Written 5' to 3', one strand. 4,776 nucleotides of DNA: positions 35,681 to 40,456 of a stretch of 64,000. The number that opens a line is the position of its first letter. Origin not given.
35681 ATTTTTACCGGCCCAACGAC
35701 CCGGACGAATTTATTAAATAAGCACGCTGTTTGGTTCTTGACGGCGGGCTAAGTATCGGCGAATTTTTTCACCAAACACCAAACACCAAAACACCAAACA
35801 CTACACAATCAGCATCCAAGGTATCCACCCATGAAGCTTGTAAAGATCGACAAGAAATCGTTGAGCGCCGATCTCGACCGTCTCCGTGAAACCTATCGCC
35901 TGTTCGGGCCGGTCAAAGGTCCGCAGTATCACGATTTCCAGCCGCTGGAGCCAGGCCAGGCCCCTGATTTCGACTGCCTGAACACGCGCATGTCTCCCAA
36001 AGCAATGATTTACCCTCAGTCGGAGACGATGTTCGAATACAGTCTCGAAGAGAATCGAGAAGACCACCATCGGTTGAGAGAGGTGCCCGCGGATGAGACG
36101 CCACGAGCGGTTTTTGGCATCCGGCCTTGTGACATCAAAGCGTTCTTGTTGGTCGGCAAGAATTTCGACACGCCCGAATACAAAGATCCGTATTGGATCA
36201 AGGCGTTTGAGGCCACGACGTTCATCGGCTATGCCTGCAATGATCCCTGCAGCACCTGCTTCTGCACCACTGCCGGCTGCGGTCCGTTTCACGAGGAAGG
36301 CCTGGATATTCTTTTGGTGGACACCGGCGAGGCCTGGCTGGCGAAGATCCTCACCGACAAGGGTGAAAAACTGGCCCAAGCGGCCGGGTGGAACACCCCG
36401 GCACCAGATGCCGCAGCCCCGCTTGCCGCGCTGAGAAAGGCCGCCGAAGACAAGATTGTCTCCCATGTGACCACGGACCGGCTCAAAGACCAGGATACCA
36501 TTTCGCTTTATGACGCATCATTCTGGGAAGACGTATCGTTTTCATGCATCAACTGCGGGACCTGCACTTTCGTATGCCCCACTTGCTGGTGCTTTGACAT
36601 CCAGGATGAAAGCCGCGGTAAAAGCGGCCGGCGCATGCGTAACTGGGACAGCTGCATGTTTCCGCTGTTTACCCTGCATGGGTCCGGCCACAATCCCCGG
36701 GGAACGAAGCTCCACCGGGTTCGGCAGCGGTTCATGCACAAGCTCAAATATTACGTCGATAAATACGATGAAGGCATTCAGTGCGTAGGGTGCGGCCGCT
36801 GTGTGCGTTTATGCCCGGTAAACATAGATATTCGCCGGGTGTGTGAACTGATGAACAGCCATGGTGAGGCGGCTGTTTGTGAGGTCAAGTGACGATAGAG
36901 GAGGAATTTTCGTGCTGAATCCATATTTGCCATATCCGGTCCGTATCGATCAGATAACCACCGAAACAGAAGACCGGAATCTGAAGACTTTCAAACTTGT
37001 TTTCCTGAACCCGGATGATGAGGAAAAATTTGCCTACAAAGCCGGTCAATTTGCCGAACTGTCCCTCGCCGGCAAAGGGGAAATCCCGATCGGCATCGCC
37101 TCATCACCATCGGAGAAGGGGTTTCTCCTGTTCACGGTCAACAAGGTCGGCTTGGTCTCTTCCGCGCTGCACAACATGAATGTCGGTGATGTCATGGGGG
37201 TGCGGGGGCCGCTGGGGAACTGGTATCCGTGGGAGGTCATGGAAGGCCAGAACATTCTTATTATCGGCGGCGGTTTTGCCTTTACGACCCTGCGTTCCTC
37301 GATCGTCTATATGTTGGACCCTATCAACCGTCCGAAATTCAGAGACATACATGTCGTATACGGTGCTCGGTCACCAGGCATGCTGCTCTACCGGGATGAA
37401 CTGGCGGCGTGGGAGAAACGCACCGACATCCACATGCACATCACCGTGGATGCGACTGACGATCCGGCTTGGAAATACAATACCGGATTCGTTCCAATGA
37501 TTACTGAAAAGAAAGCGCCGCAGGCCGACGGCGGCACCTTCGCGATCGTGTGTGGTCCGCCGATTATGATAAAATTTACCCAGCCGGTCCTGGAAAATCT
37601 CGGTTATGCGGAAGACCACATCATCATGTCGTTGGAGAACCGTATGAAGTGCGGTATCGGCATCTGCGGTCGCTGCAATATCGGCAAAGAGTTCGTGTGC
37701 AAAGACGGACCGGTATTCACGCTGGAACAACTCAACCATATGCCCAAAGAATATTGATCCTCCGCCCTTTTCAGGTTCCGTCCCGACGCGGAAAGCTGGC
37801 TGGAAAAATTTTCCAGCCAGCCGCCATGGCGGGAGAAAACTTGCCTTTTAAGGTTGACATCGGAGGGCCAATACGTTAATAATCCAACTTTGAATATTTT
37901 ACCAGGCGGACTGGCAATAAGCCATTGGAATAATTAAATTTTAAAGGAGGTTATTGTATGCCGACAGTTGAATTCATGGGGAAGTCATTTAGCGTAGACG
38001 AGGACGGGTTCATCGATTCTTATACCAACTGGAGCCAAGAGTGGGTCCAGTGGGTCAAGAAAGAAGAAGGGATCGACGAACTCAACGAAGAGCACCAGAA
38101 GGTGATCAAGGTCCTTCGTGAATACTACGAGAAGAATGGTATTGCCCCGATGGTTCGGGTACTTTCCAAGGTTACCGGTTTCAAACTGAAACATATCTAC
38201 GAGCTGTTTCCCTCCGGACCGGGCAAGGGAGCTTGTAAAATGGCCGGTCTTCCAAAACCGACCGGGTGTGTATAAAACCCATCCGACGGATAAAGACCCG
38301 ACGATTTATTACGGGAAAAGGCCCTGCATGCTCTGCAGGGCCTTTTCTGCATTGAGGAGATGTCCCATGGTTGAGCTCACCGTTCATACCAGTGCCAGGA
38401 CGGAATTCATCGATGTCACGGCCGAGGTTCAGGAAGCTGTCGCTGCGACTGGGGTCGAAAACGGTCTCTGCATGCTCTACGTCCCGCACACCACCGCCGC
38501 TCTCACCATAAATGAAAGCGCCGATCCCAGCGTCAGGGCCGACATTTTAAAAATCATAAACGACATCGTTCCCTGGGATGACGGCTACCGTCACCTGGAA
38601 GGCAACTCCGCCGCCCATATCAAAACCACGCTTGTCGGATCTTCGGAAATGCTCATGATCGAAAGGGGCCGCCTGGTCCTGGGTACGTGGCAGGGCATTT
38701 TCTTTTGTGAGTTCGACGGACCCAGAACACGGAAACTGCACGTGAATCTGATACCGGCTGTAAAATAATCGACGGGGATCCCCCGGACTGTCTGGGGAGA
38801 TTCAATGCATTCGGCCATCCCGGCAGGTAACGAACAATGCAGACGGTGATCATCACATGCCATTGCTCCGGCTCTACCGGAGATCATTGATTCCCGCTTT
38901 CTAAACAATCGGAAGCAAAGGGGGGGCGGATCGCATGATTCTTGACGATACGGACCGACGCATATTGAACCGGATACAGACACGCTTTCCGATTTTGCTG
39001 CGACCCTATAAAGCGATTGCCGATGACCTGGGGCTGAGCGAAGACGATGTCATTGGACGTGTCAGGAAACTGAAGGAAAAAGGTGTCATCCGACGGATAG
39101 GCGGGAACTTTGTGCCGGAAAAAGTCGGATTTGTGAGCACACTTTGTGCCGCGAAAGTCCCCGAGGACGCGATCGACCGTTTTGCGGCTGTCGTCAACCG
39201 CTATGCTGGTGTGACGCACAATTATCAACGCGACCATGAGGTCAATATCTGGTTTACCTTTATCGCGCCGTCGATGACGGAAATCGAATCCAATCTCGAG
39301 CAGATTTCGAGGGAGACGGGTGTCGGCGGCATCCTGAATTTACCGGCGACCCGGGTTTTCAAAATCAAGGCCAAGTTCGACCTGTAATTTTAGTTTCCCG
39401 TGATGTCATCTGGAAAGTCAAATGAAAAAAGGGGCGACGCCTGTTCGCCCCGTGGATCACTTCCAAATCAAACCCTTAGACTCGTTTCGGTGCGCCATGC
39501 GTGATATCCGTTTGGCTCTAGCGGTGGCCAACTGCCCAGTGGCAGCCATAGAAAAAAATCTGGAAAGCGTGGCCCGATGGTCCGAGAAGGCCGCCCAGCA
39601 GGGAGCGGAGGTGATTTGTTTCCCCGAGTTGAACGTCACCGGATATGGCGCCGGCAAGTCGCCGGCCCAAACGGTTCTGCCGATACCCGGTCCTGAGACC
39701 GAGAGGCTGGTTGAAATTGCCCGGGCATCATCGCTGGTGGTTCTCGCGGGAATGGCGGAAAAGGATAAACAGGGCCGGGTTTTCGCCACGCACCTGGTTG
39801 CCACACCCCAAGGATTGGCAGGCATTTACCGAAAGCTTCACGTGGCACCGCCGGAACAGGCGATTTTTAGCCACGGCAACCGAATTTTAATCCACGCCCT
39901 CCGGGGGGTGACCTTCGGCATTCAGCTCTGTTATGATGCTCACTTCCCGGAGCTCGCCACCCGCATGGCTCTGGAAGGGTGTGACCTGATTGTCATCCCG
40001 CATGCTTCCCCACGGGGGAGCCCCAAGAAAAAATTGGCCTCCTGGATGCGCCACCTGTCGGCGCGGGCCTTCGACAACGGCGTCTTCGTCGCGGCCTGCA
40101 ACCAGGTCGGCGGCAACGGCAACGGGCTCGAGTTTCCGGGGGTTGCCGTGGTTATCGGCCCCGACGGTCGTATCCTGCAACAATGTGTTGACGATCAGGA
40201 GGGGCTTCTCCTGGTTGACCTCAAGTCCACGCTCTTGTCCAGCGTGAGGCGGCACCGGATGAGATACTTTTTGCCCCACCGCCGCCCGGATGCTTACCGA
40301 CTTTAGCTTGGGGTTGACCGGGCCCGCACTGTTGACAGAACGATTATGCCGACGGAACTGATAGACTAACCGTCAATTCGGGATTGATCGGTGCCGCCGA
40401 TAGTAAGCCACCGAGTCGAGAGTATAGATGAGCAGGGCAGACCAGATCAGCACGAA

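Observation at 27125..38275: DsrC-centred redox island: Tmc complex, an HdrBC-less Sec-HdrA/MvhD/NAD(P)H-module operon, and dsrC side by side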

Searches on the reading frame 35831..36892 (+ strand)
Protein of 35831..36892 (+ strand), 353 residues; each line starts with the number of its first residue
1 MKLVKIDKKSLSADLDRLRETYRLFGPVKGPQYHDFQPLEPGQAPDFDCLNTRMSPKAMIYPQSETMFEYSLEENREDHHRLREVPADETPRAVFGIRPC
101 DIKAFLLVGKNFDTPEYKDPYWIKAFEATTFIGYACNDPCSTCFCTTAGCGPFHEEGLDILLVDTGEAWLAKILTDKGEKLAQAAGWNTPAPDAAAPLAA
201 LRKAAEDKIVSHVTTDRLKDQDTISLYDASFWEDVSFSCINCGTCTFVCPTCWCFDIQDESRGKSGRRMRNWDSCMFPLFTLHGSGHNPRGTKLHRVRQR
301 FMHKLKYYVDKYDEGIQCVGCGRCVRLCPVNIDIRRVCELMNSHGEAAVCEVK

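Call 9: search_protein_families(library=pfam, proteins=[window:35831-36892:+], max_evalue=0.001)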
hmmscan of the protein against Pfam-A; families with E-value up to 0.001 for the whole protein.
window:35831-36892:+ (353 aa): 8 families
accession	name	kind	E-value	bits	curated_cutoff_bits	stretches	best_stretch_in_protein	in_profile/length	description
PF17179.9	Fer4_22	-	1e-33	116.5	27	1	238-332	1-95/95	4Fe-4S dicluster domain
PF13746.11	Fer4_18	-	4.9e-08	33.6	27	1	281-337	24-80/114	4Fe-4S dicluster domain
PF00037.32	Fer4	-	2.6e-07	30.6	21.1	0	318-331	8-21/24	4Fe-4S binding domain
PF13183.11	Fer4_8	-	1.4e-05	26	27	1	238-332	4-68/68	4Fe-4S dicluster domain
PF12797.12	Fer4_2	-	3.9e-05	23.8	24.5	1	238-251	9-22/22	4Fe-4S binding domain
PF13187.11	Fer4_9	-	0.00018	21.9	27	1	239-331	2-50/52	4Fe-4S dicluster domain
PF12838.12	Fer4_7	-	0.00046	21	27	1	238-332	1-52/52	4Fe-4S dicluster domain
PF13484.11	Fer4_16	-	0.00065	20.9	30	0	314-331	49-66/66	4Fe-4S double cluster binding domain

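Call 27: search_solved_structures(query=window:35831-36892:+, max_evalue=0.01)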
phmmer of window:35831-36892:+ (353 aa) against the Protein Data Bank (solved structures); distinct sequences matched with E-value up to 0.01: 7.
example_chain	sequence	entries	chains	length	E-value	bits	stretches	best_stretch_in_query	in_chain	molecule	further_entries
9nez_B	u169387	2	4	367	2.8e-40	141.5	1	1-334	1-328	Sulfhydrogenase 1 subunit beta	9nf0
8rvu_E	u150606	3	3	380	9.8e-07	31.1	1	171-258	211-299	Formate dehydrogenase, beta subunit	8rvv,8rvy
7bkb_E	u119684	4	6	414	0.0016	20.6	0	233-257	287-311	Formate dehydrogenase, beta subunit (F420)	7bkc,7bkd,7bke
9t1s_M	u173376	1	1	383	0.0018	20.4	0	162-257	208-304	formate dehydrogenase (coenzyme F420)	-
2wsc_C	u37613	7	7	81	0.0064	18.6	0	317-332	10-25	PHOTOSYSTEM I IRON-SULFUR CENTER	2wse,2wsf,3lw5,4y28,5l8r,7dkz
6pnj_C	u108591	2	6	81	0.008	18.3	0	317-332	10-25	Photosystem I iron-sulfur center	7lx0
2o01_C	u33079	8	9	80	0.0089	18.1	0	317-332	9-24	Photosystem I iron-sulfur center | PsaC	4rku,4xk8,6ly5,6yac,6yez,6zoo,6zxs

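Call 51: search_protein_families(library=ncbifam, proteins=[window:35831-36892:+], max_evalue=0.0001)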
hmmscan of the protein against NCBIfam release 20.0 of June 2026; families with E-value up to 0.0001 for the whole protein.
window:35831-36892:+ (353 aa): 7 families
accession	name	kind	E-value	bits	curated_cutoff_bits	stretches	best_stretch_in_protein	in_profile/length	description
NF040833.1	sulfhyd_HydB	equivalog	1.2e-46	159.3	750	1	1-337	1-331/367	NADPH-dependent hydrogenase/sulfhydrogenase 1 subunit beta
NF040829.1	sulfhyd_ShyB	equivalog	5.6e-44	150.5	690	1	1-339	1-327/334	NAD(P)-dependent hydrogenase/sulfhydrogenase 2 subunit beta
TIGR02910.1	sulfite_red_A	equivalog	2.5e-38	132.2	323.15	1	4-342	3-327/334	anaerobic sulfite reductase subunit AsrA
NF038196.1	ferrodoxin_EFR1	subfamily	4.7e-06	26.8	75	0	297-331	165-199/242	EFR1 family ferrodoxin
TIGR02745.1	ccoG_rdxA_fixG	equivalog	1.3e-05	24.3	316.7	1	303-336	218-251/435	cytochrome c oxidase accessory protein CcoG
TIGR01971.1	NuoI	subfamily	6.4e-05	22.5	113.05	0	293-334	23-61/121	NADH-quinone oxidoreductase, chain I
NF040864.1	HgcB_ferredoxin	equivalog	7.5e-05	22.5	99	0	317-332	15-30/93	mercury methylation ferredoxin HgcB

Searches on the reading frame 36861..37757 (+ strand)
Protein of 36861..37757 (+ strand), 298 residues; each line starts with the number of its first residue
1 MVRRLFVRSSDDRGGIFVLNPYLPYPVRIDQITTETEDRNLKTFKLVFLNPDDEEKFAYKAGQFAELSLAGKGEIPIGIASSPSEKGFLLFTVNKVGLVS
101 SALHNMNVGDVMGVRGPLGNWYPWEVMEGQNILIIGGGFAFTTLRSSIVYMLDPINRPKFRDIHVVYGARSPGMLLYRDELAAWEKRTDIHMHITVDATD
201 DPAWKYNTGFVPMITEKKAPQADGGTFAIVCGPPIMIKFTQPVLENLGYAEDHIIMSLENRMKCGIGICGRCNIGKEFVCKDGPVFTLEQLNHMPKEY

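Call 9: search_protein_families(library=pfam, proteins=[window:36861-37757:+], max_evalue=0.001)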
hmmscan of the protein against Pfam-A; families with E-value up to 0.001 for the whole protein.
window:36861-37757:+ (298 aa): 3 families
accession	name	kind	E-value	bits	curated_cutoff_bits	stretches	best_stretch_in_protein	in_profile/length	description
PF00175.26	NAD_binding_1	-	2.2e-14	54.5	22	1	135-241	2-108/109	Oxidoreductase NAD-binding domain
PF10418.14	DHODB_Fe-S_bind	-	1.1e-11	44.7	23.9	1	259-291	1-40/41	Iron-sulfur cluster binding domain of dihydroorotate dehydrogenase B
PF00970.30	FAD_binding_6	-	5.1e-07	30.4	21.1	1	42-122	13-99/99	Oxidoreductase FAD-binding domain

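Call 28: search_solved_structures(query=window:36861-37757:+, max_evalue=0.001)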
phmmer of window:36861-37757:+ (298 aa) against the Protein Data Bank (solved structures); distinct sequences matched with E-value up to 0.001: 50.
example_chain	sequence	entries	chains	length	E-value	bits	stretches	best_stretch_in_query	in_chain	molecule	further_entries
9nez_C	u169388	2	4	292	2.8e-52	180.9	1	20-289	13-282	Sulfhydrogenase 1 subunit gamma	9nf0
5yly_A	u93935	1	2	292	5.9e-15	58.3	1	97-251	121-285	Nitrate reductase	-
4ylf_A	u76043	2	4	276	3.8e-14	55.6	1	60-291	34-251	Dihydroorotate dehydrogenase B (NAD(+)), electron transfer subunit homolog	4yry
1cnf_A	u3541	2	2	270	3.8e-13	52.3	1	97-249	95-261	NITRATE REDUCTASE | NADH-DEPENDENT NITRATE REDUCTASE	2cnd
1cne_A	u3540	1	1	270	9.6e-12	47.8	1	97-249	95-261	NITRATE REDUCTASE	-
2eix_A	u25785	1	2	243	1.4e-11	47.2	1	38-252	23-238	NADH-cytochrome b5 reductase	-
5ksw_B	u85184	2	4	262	1.9e-11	46.8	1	99-291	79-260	Dihydroorotate dehydrogenase B (NAD(+)), electron transfer subunit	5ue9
7qty_A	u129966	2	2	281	7e-11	44.9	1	96-256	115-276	Na(+)-translocating NADH-quinone reductase subunit F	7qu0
1ep3_B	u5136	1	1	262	2.2e-10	43.3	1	88-291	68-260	DIHYDROOROTATE DEHYDROGENASE B (PYRK SUBUNIT)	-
1ep1_B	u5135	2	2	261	2.2e-10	43.3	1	88-291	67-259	DIHYDROOROTATE DEHYDROGENASE B (PYRK SUBUNIT)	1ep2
5jca_S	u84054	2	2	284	2.4e-10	43.1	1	60-288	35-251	NADH-dependent Ferredoxin:NADP Oxidoreductase (NfnI) subunit beta | NADH-dependent Ferredoxin:NADP Oxidoreductase subunit beta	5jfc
2r6h_A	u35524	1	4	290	8.4e-10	41.4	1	77-252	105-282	NADH:ubiquinone oxidoreductase, Na translocating, F subunit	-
1i7p_A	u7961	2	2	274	8.4e-10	41.4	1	132-252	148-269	NADH-CYTOCHROME B5 REDUCTASE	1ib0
8ad3_A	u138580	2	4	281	8.9e-10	41.3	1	97-256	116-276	Na(+)-translocating NADH-quinone reductase subunit F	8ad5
4u9u_A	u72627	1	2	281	9.4e-10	41.2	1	97-256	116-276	Na(+)-translocating NADH-quinone reductase subunit F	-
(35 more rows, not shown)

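Call 51: search_protein_families(library=ncbifam, proteins=[window:36861-37757:+], max_evalue=0.0001)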
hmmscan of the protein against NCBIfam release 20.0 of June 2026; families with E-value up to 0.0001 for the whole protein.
window:36861-37757:+ (298 aa): 23 families
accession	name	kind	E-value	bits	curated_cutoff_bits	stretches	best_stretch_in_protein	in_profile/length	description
NF006220.0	PRK08345.1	subfamily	5.6e-64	216.2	395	1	20-287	6-283/294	cytochrome-c3 hydrogenase subunit gamma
NF040830.1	sulfhyd_ShyC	equivalog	1e-51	175.8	600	1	20-288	2-278/288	NAD(P)-dependent hydrogenase/sulfhydrogenase 2 subunit gamma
NF040835.1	sulfhyd_HydG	equivalog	2.1e-51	174.9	650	1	20-289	13-282/292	NADPH-dependent hydrogenase/sulfhydrogenase 1 subunit gamma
TIGR02911.1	sulfite_red_B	equivalog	7.9e-46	156.3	288.6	1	22-288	3-253/261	anaerobic sulfite reductase subunit AsrB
NF000796.0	PRK00054.1-1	equivalog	1.3e-40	139.3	224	1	26-293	5-237/254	dihydroorotate dehydrogenase electron transfer subunit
NF004862.0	PRK06222.1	subfamily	2.4e-23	83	220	1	59-291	28-248/281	sulfide/dihydroorotate dehydrogenase-like FAD/NAD-binding protein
NF009414.0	PRK12778.1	equivalog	1.3e-20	73.3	1103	1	59-292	28-249/752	bifunctional dihydroorotate dehydrogenase B NAD binding subunit/NADPH-dependent glutamate synthase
NF000798.0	PRK00054.1-3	equivalog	1.9e-17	63.7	219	1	54-289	26-240/244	dihydroorotate dehydrogenase electron transfer subunit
NF058606.1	GlBtMonoRdsGbcB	equivalog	5.1e-17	61.8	500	1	27-250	16-238/362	glycine betaine monooxygenase reductase subunit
NF000799.0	PRK00054.1-4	equivalog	7.4e-17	61.3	314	1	76-290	54-255/258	dihydroorotate dehydrogenase electron transfer subunit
TIGR01941.1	nqrF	equivalog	1.7e-15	56.9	295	1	44-256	195-400/405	NADH:ubiquinone reductase (Na(+)-transporting) subunit F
NF000797.0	PRK00054.1-2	equivalog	2.5e-14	53.2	270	1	60-288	43-262/267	dihydroorotate dehydrogenase electron transfer subunit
NF040810.1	BenC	equivalog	3.8e-14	52.6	430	1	42-248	118-319/333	benzoate 1,2-dioxygenase electron transfer component BenC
NF005963.0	PRK08051.1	equivalog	1.8e-12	47.1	230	1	47-217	21-188/233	NAD(P)H-flavin reductase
NF009415.0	PRK12779.1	equivalog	2.8e-12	45.4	1519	1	58-274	676-893/944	putative bifunctional glutamate synthase subunit beta/2-polyprenylphenol hydroxylase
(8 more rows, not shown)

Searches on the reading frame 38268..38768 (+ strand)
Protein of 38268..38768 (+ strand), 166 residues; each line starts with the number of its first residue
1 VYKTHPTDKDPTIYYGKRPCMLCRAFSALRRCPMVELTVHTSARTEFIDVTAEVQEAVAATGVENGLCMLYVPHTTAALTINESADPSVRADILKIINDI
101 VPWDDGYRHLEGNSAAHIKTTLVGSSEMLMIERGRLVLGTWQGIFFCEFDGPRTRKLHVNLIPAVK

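Call 25: search_protein_families(library=ncbifam, proteins=[window:38268-38768:+], max_evalue=0.00001)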
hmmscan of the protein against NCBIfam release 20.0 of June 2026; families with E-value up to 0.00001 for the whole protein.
window:38268-38768:+ (166 aa): 1 family
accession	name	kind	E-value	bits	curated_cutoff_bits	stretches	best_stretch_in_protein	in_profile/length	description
TIGR00149.1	TIGR00149_YjbQ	hypoth_equivalog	3.3e-48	162.7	67.75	1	36-161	2-129/132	secondary thiamine-phosphate synthase enzyme YjbQ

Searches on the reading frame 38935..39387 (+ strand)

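Call 25: search_protein_families(library=ncbifam, proteins=[window:38935-39387:+], max_evalue=0.00001)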
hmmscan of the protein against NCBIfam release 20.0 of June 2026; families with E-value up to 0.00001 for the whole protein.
window:38935-39387:+ (150 aa): 5 families
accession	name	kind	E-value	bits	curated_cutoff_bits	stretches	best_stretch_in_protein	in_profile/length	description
NF040708.3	Siroheme_Dcarb_AhbA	equivalog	1.3e-48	164.5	140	1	7-150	1-144/144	siroheme decarboxylase subunit alpha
NF040707.3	Siroheme_Dcarb_AhbB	equivalog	9.7e-23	80.5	125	1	10-143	1-140/146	siroheme decarboxylase subunit beta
NF040947.1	trans_reg_LysM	equivalog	3.7e-07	30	180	1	3-131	1-125/136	HTH-type transcriptional regulator LysM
NF053758.1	ChrTpTrnRegChrS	equivalog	7.4e-07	29.1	250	1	3-122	12-129/158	chromate efflux transcriptional regulator ChrS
NF040820.1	trans_reg_LrpA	equivalog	8.6e-07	28.9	250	1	3-97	2-94/141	HTH-type transcriptional regulator LrpA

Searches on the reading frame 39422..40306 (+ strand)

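Call 25: search_protein_families(library=ncbifam, proteins=[window:39422-40306:+], max_evalue=0.00001)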
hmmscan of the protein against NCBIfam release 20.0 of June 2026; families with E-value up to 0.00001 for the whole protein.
window:39422-40306:+ (294 aa): 11 families
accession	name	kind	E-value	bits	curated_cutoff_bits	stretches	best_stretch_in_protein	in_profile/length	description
NF040852.1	nitrile_Arch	equivalog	2e-33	115.7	500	1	36-293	8-261/262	nitrilase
NF010588.0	PRK13981.1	equivalog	4.6e-25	88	479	1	27-270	3-247/546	NAD+ synthase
TIGR03381.1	agmatine_aguB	equivalog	4.6e-24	85.2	410.25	1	41-293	12-277/279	N-carbamoylputrescine amidase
NF033621.1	de_GSH_amidase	exception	8.9e-24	84.2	355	1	42-278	12-246/260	deaminated glutathione amidase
NF007757.0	PRK10438.1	equivalog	1.6e-19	70.1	249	1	59-277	32-242/256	amidohydrolase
NF009803.0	PRK13287.1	equivalog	7.5e-16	57.8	406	1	41-277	30-267/333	formamidase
NF009802.0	PRK13286.1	equivalog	1.1e-13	50.9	427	1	56-279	46-270/345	aliphatic amidase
NF043013.1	DeGluthAmidYersProt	equivalog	5.3e-12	45.4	500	1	144-277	131-260/278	deaminated glutathione amidase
NF002730.0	PRK02628.1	equivalog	3.3e-11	42.1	473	1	29-126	13-110/677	NAD(+) synthase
TIGR04048.1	nitrile_sll0784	equivalog_domain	5.8e-10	38.6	502.6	0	39-152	13-139/301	Nit6803 family nitrilase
TIGR00546.1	lnt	equivalog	2.6e-08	33.5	132.9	0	145-193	298-347/395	apolipoprotein N-acyltransferase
